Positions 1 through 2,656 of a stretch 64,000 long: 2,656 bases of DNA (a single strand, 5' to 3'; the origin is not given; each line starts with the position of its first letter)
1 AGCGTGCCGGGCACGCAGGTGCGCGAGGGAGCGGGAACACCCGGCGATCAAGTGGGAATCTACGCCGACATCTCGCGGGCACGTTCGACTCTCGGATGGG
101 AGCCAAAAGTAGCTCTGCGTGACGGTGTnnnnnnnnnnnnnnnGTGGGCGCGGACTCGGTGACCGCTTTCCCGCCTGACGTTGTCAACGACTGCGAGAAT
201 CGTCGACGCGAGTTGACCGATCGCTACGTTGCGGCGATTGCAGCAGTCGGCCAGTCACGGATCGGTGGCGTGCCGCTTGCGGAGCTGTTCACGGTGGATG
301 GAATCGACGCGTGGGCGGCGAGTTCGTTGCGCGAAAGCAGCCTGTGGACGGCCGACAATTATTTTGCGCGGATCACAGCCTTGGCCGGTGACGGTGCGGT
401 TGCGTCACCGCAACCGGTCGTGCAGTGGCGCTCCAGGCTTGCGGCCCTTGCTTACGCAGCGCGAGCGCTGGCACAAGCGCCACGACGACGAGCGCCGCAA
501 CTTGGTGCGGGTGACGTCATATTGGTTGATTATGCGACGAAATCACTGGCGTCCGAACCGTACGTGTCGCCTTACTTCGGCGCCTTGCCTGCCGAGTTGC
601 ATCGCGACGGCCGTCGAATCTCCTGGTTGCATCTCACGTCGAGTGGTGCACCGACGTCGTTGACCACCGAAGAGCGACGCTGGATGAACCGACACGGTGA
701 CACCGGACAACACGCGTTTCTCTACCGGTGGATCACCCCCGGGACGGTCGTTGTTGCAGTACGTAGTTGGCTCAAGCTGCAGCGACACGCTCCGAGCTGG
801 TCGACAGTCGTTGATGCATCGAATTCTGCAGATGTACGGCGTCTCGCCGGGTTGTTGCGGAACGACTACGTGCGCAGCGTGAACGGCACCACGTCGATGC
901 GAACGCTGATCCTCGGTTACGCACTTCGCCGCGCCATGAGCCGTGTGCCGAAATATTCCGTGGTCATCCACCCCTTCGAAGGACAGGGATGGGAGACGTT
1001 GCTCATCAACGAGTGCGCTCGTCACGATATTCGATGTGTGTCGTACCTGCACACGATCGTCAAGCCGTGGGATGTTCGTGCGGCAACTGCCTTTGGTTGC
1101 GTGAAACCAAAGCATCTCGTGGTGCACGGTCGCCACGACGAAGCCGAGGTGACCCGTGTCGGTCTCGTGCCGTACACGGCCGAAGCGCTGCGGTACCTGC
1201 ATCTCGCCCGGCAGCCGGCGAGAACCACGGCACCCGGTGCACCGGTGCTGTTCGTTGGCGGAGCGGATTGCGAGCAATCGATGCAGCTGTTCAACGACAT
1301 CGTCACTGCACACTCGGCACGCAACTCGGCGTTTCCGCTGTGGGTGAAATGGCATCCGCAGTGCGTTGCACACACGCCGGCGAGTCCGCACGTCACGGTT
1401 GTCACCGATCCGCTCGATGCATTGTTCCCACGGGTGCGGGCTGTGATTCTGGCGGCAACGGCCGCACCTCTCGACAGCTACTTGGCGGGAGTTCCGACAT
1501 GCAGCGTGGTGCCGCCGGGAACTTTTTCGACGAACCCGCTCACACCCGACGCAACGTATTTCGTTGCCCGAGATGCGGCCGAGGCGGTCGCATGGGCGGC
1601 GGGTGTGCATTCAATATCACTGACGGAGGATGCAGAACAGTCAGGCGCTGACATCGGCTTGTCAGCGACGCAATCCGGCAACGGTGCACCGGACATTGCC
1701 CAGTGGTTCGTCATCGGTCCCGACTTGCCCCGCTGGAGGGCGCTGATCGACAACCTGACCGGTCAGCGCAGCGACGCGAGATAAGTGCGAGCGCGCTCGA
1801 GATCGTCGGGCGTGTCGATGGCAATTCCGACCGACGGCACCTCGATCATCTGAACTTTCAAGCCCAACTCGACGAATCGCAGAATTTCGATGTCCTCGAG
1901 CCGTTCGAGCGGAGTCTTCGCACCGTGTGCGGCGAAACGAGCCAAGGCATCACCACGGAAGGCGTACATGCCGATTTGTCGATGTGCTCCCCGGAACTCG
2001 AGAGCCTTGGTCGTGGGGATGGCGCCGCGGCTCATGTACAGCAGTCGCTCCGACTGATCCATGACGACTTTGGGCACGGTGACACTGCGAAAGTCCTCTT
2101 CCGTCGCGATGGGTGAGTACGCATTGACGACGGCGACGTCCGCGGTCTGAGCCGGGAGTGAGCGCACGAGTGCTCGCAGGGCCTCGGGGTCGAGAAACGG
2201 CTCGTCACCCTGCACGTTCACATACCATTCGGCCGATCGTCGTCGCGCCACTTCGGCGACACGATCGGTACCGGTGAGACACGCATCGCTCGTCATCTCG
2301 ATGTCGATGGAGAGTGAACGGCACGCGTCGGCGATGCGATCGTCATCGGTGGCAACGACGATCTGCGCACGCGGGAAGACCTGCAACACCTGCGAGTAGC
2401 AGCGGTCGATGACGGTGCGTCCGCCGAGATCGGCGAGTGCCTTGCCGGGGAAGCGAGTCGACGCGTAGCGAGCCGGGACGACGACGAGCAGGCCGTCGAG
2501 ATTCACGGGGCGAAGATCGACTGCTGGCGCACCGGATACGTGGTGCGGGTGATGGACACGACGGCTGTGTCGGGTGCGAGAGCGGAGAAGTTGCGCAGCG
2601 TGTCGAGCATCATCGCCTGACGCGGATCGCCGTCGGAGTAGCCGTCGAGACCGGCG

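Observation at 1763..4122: HMGL-type pyruvate aldolase fused to a Cst-II/Maf-like domain and translationally coupled to a KdsB paralog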

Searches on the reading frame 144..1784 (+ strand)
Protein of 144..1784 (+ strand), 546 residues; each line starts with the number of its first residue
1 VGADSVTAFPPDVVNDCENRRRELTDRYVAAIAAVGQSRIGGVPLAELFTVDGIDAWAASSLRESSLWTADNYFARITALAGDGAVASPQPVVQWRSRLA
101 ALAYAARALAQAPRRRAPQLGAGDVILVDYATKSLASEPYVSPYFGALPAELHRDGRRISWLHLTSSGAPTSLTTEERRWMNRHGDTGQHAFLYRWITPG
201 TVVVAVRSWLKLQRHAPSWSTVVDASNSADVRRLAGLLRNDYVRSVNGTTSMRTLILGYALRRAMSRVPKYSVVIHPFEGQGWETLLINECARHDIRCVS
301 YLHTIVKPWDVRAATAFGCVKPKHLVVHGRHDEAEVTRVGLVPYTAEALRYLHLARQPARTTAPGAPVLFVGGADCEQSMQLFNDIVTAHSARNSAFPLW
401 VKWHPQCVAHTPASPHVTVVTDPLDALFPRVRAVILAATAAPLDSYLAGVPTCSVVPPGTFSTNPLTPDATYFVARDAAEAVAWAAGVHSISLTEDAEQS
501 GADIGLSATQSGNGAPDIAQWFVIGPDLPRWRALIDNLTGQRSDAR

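Call 3: search_protein_families(library=pfam, proteins=[window:144-1784:+], max_evalue=0.1)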
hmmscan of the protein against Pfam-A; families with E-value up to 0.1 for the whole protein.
window:144-1784:+ (546 aa): 0 families

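Call 4: search_protein_families(library=ncbifam, proteins=[window:144-1784:+], max_evalue=0.1)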
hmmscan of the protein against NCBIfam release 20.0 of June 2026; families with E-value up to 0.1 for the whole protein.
window:144-1784:+ (546 aa): 1 family
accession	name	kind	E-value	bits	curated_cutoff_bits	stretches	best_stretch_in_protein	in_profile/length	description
TIGR04326.1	O_ant_LIC13510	subfamily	1e-30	106.7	250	2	137-534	197-599/602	TIGR04326 family surface carbohydrate biosynthesis protein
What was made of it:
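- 144..1784 (+): TIGR04326-like protein with a GT-B fold. The true start may be the GTG at 159. It is convergent with the cytidylyltransferase and their 3' ends overlap at 1763-1784. NCBIfam TIGR04326 at E 1e-30, below the cut-off (call 4).
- On TIGR04326 surface carbohydrate biosynthesis protein (neighbour at 144-1784): 106.7 against 250 (call 4).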

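Call 24: find_homologous_proteins(query=window:144-1784:+)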
Query window:144-1784:+ (546 aa): 20 proteins with E <= 0.001 among 8000 candidates.
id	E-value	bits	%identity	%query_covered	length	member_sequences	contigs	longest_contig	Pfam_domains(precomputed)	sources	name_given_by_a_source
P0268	0.0e+0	1078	88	100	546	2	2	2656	-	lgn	-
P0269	1.6e-245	834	97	68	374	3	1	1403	-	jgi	-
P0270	1.3e-199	682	60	99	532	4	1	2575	-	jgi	jgi:surface carbohydrate biosynthesis protein (TIGR04326 family)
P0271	1.0e-195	670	59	99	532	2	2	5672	-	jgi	-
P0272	1.2e-195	669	59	99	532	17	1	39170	-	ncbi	-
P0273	1.2e-194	666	60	99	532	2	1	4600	-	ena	-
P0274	1.2e-192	660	59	99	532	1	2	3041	-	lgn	-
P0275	3.1e-192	658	59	99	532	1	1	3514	-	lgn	-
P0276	4.1e-192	658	57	99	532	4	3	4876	-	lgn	-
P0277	5.1e-192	657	59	99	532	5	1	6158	-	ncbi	-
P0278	5.6e-192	657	58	99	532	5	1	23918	-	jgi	jgi:surface carbohydrate biosynthesis protein (TIGR04326 family)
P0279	3.5e-191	655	58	100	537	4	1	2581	-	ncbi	-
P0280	5.1e-181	621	60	91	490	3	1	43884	-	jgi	jgi:surface carbohydrate biosynthesis protein (TIGR04326 family)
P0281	8.0e-181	621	59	92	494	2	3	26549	-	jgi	jgi:surface carbohydrate biosynthesis protein (TIGR04326 family)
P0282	2.0e-165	570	60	83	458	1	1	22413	-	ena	-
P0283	7.5e-160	551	60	78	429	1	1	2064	-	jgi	jgi:surface carbohydrate biosynthesis protein (TIGR04326 family)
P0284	1.8e-73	266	33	95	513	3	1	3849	-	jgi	jgi:surface carbohydrate biosynthesis protein (TIGR04326 family)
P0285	5.9e-70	255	33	95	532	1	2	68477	-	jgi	jgi:surface carbohydrate biosynthesis protein (TIGR04326 family)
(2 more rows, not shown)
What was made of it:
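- On TIGR04326 surface carbohydrate biosynthesis protein (neighbour at 144-1784): Homologues at 33-60% identity are labelled TIGR04326 by JGI (call 24).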

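Call 44: search_solved_structures(query=A3, max_evalue=10, show_alignments=1)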
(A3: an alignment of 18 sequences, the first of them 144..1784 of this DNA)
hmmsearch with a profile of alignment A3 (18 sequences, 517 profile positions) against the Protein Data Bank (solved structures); distinct sequences matched with E-value up to 10: 2.
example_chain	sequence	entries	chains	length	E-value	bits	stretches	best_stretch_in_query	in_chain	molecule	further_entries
3a6p_A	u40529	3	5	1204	0.34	12.8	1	256-345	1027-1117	Exportin-5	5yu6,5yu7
6ksy_A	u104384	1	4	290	2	10.3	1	347-400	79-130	Arginase/agmatinase/formiminoglutamase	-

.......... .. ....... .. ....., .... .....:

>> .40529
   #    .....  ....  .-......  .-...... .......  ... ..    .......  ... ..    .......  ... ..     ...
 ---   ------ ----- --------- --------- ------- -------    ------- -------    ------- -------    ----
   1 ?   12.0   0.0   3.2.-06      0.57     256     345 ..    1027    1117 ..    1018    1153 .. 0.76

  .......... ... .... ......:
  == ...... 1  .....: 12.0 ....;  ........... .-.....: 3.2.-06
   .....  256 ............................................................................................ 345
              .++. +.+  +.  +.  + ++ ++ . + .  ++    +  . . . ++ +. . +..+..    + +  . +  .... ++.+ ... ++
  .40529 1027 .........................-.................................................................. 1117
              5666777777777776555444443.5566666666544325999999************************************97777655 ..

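Call 48: predict_structure(alignment_id=A3)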
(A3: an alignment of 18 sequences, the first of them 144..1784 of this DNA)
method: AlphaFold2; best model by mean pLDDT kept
length: 546 residues; sequences in the alignment: 18
mean_pLDDT: 75.3   pTM: 0.73
mean pLDDT of the five models: 75.3, 74.8, 74.0, 73.7, 70.5
residues with pLDDT >= 90: 136; 70-90: 240; 50-70: 105; < 50: 65
segments of 3 or more residues with pLDDT < 50: 1-9, 65-71, 354-358, 458-467, 490-519, 544-546
pLDDT, mean of each block of 10 residues (from residue 1): 35 63 84 92 92 87 55 70 68 87 91 77 85 59 79 89 77 80 73 91 96 92 92 88 88 92 91 90 90 94 72 82 86 80 86 52 80 74 88 81 69 74 71 77 57 60 44 72 71 28 24 37 76 90 51
secondary structure, 60 per line:
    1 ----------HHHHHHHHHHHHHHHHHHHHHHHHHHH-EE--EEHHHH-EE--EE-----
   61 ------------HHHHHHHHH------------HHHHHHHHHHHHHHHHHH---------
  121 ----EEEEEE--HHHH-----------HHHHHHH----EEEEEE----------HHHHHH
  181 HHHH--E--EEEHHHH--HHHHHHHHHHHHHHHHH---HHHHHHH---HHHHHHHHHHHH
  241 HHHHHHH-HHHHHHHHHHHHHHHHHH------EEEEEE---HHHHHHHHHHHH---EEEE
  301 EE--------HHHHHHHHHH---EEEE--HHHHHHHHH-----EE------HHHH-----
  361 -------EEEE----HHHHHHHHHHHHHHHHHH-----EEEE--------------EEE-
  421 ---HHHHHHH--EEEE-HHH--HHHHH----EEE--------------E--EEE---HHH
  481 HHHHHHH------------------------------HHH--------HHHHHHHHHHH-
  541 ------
elements in order: H11-37 H45-48 H73-81 H94-111 E125-130 H133-136 H148-154 E159-164 H175-184 E190-192 H193-196 H199-215 H219-225 H229-247 H249-266 E273-278 H282-293 E297-302 H311-320 E324-327 H330-338 H352-355 E368-371 H376-393 E399-402 E417-419 H424-430 E433-436 H443-447 E452-454 E472-474 H478-487 H529-539
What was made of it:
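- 144..1784 (+): AF2 pLDDT 75 (call 48).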

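Call 50: fold_search(model_id=the predicted structure, library=pdb)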
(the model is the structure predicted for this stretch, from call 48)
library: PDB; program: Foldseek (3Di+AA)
matches with E <= 10: 724; with E <= 0.001: 4
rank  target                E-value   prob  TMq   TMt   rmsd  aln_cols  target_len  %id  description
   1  5zlr_A                9.6e-05  1.00  0.32  0.44   9.2       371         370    7  Structure of NeuC (released 2018-05-16)
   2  8qoy                  2.0e-04  1.00  0.27  0.16  10.8       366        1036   10  Capsular polysaccharide synthesis multienzyme of Actinobacillus Pleuropneumoniae serotype 3 (released 2024-07-03)
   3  5xvs_A                5.3e-04  1.00  0.32  0.45   9.0       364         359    8  Crystal structure of UDP-GlcNAc 2-epimerase NeuC complexed with UDP (released 2018-04-11)
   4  4zht_C                8.0e-04  1.00  0.26  0.35  13.1       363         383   10  Crystal structure of UDP-GlcNAc 2-epimerase (released 2016-06-01)
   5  4zht_B                1.1e-03  1.00  0.26  0.35  12.4       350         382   10  Crystal structure of UDP-GlcNAc 2-epimerase (released 2016-06-01)
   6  8dqd                  1.4e-03  1.00  0.26  0.35   9.2       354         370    9  Structure of the Campylobacter concisus glycosyltransferase PglA (released 2024-01-17)
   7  4hwg                  1.8e-03  1.00  0.29  0.40   9.6       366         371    8  Structure of UDP-N-acetylglucosamine 2-epimerase from Rickettsia bellii (released 2012-11-28)
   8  2xci_B                1.8e-03  0.99  0.23  0.32  10.2       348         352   11  Membrane-embedded monofunctional glycosyltransferase WaaA of Aquifex aeolicus, substrate-free form (released 2011-05-11)
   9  8dvz                  2.0e-03  0.99  0.25  0.34   9.1       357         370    9  Structure of the Campylobacter concisus glycosyltransferase PglA R282V variant (released 2024-01-17)
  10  2yk4                  2.8e-03  0.95  0.21  0.33  19.1       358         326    9  Structure of Neisseria LOS-specific sialyltransferase (NST). (released 2011-08-31)
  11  8dvw                  2.9e-03  0.99  0.26  0.36   9.4       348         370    9  Structure of the Campylobacter concisus glycosyltransferase PglA R203Q (released 2024-01-17)
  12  6j31_A                2.9e-03  0.97  0.28  0.37  15.2       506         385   13  Crystal Structure Analysis of the Glycotransferase of kitacinnamycin (released 2020-01-15)
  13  4zht_D                3.4e-03  1.00  0.26  0.35  12.7       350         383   10  Crystal structure of UDP-GlcNAc 2-epimerase (released 2016-06-01)
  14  6j31_B                3.4e-03  0.98  0.26  0.34   9.0       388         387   10  Crystal Structure Analysis of the Glycotransferase of kitacinnamycin (released 2020-01-15)
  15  6jem_C                3.4e-03  0.97  0.26  0.31  11.7       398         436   12  Structure of Phytolacca americana UGT2 complexed with UDP-2fluoro-glucose and resveratrol (released 2020-03-11)
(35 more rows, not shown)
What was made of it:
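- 144..1784 (+): Foldseek top hits are NeuC and UDP-GlcNAc 2-epimerases, followed by a TagF-like capsule polymerase, WaaA, the NST sialyltransferase and other GT-B enzymes (call 50).
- On TIGR04326 surface carbohydrate biosynthesis protein (neighbour at 144-1784): The fold is GT-B (call 50).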

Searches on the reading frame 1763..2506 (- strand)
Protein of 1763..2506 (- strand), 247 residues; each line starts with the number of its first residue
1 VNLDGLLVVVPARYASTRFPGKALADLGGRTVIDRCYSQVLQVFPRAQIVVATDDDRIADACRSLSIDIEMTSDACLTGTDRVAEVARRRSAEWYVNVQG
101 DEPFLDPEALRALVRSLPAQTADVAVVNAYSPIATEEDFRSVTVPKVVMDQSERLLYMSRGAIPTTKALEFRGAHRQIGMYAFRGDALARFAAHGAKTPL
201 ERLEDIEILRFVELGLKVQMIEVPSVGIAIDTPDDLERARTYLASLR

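Call 3: search_protein_families(library=pfam, proteins=[window:1763-2506:-], max_evalue=0.1)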
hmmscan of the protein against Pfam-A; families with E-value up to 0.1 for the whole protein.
window:1763-2506:- (247 aa): 3 families
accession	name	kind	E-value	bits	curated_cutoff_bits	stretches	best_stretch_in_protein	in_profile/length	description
PF02348.25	CTP_transf_3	-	7.5e-37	127.7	22.6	1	8-215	2-214/217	Cytidylyltransferase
PF12804.13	NTP_transf_3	-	2.9e-11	44.2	27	1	17-128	10-122/160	MobA-like NTP transferase domain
PF01128.25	IspD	-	0.0014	18.9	27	0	182-244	160-220/221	2-C-methyl-D-erythritol 4-phosphate cytidylyltransferase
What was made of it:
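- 1763..2506 (-): KdsB-family cytidylyltransferase, 247 aa. PF02348 at E 7.5e-37 (call 3).
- Checked: CTP_transf_3 matches at E 7.5e-37 (call 3).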

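Call 4: search_protein_families(library=ncbifam, proteins=[window:1763-2506:-], max_evalue=0.1)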
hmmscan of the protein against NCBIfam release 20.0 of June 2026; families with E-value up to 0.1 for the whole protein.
window:1763-2506:- (247 aa): 16 families
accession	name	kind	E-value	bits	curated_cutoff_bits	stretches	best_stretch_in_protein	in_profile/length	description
NF009905.0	PRK13368.1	subfamily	4.4e-79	265.3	255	1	7-244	4-239/243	3-deoxy-manno-octulosonate cytidylyltransferase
NF003952.0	PRK05450.1-5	subfamily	1.7e-70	237.1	193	1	7-244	4-246/250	3-deoxy-manno-octulosonate cytidylyltransferase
NF003950.0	PRK05450.1-3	subfamily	1.1e-58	198.6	234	1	7-245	4-244/248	3-deoxy-manno-octulosonate cytidylyltransferase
NF003948.0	PRK05450.1-1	equivalog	1.5e-48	165.2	281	1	5-244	5-244/248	3-deoxy-manno-octulosonate cytidylyltransferase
TIGR00466.1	kdsB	equivalog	2.1e-43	148.5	155.2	1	7-237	4-241/241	3-deoxy-manno-octulosonate cytidylyltransferase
NF010932.0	PRK14352.1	equivalog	5.2e-08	32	611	1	21-130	25-139/488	bifunctional UDP-N-acetylglucosamine diphosphorylase/glucosamine-1-phosphate N-acetyltransferase GlmU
TIGR03584.1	PseF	equivalog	7.4e-06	25.7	205.7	1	8-76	2-70/222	pseudaminic acid cytidylyltransferase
TIGR03310.1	matur_MocA_YgfJ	equivalog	8.3e-06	25.9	186.45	1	9-124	3-122/188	molybdenum cofactor cytidylyltransferase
TIGR03552.1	F420_cofC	equivalog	8.7e-06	25.5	105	1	39-127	39-125/196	2-phospho-L-lactate guanylyltransferase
NF010933.0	PRK14353.1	equivalog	4e-05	22.4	505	1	21-128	24-134/453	bifunctional UDP-N-acetylglucosamine diphosphorylase/glucosamine-1-phosphate N-acetyltransferase GlmU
NF010940.0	PRK14360.1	equivalog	0.00029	19.5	602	1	22-129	21-131/452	bifunctional UDP-N-acetylglucosamine diphosphorylase/glucosamine-1-phosphate N-acetyltransferase GlmU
NF001457.0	PRK00317.1-3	equivalog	0.00056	19.4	164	1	15-122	11-119/200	molybdenum cofactor guanylyltransferase MobA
TIGR02665.1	molyb_mobA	equivalog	0.00059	19.9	151.85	1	16-129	11-125/186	molybdenum cofactor guanylyltransferase MobA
TIGR01173.1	glmU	equivalog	0.00062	18.7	366.85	1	22-132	20-132/452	bifunctional UDP-N-acetylglucosamine diphosphorylase/glucosamine-1-phosphate N-acetyltransferase GlmU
NF011056.0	PRK14489.1-1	equivalog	0.00092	18.4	379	1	21-115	22-111/363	bifunctional molybdenum cofactor guanylyltransferase MobA/molybdopterin-guanine dinucleotide biosynthesis adaptor protein MobB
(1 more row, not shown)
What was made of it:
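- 1763..2506 (-): TIGR00466 kdsB scores 148.5 against 155.2 (call 4).
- On KdsB / CMP-Kdo synthetase family (PF02348; NF009905; TIGR00466): NF009905 scores 265.3 against 255 (calls 3, 4). 148.5 against 155.2, narrowly below (call 4).
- Checked: NCBIfam NF009905 (KdsB subfamily) scores 265 bits against a cut-off of 255 (call 4).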

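Call 78: search_solved_structures(query=window:1763-2506:-, max_evalue=0.00001, show_alignments=2)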
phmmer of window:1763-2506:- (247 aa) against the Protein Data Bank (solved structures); distinct sequences matched with E-value up to 0.00001: 13.
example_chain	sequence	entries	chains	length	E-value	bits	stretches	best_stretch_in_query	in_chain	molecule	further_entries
1gq9_A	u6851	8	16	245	1.8e-38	135.6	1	7-244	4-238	3-DEOXY-MANNO-OCTULOSONATE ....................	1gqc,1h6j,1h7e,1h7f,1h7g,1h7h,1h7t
3oam_A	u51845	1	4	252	1.1e-33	120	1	7-244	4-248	3-deoxy-manno-octulosonate cytidylyltransferase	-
3duv_A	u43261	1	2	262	7.3e-33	117.2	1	7-245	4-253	3-deoxy-manno-octulosonate cytidylyltransferase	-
1vh3_A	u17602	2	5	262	8e-33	117.1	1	7-245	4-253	3-deoxy-manno-octulosonate cytidylyltransferase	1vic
8ees_A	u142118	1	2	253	8.3e-33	117.1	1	7-243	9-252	3-deoxy-manno-octulosonate cytidylyltransferase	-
4xwi_A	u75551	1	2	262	2e-32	115.8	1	6-243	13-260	3-deoxy-manno-octulosonate cytidylyltransferase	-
3tqd_A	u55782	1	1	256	2e-32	115.8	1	7-242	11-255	3-deoxy-manno-octulosonate cytidylyltransferase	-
4fcu_A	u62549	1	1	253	6e-32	114.2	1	8-240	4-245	3-deoxy-manno-octulosonate cytidylyltransferase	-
3pol_A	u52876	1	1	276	7.3e-32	114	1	8-240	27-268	3-deoxy-manno-octulosonate cytidylyltransferase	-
1vh1_A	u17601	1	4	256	6.9e-31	110.8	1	6-242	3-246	3-deoxy-manno-octulosonate cytidylyltransferase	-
3k8d_A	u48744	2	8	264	8.9e-31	110.4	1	6-241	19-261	3-deoxy-manno-octulosonate cytidylyltransferase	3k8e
3jtj_A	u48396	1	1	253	9.9e-31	110.3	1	5-243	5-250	3-deoxy-manno-octulosonate cytidylyltransferase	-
2y6p_A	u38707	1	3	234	1.9e-24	89.7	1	8-240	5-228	3-DEOXY-MANNO-OCTULOSONATE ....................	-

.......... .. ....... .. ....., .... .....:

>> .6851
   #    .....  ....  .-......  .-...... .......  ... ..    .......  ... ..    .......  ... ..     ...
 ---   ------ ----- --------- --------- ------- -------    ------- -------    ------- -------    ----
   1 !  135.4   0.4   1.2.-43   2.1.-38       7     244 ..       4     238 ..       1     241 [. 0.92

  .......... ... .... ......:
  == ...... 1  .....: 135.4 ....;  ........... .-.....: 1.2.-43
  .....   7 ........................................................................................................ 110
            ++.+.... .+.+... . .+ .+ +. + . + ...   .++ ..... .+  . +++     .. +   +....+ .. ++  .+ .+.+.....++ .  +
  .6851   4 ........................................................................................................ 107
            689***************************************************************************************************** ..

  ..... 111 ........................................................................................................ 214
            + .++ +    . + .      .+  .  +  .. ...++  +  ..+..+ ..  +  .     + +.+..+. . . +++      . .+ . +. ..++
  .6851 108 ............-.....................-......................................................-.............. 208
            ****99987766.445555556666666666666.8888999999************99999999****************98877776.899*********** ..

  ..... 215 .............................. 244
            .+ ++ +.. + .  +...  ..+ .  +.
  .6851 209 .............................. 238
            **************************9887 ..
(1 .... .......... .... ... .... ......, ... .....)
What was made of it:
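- Closest known: KdsA-KdsC-KdsB. Same: The cytidylyltransferase here is a close KdsB/KpsU relative (calls 4, 78).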

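Call 83: find_encoding_contigs(protein=window:1763-2506:-, flank=8000, max_places=3)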
Protein window:1763-2506:- (247 aa): 1 contig read that carries it; 1 place shown.
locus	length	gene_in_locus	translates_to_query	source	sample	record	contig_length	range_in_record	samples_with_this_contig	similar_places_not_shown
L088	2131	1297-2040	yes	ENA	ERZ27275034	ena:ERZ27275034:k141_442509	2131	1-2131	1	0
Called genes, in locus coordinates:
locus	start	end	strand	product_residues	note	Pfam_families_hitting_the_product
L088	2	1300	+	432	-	?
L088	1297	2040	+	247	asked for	PF02348:CTP_transf_3, PF12804:NTP_transf_3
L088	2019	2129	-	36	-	?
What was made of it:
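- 2503..2506 (-): GTGA: the stop of the fusion gene overlaps the GTG start of the cytidylyltransferase. The same start was called independently on contig L088 (call 83).
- Checked: An independent gene call on another contig (L088) uses the same 247-aa start with the same 4-nt overlap (call 83).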
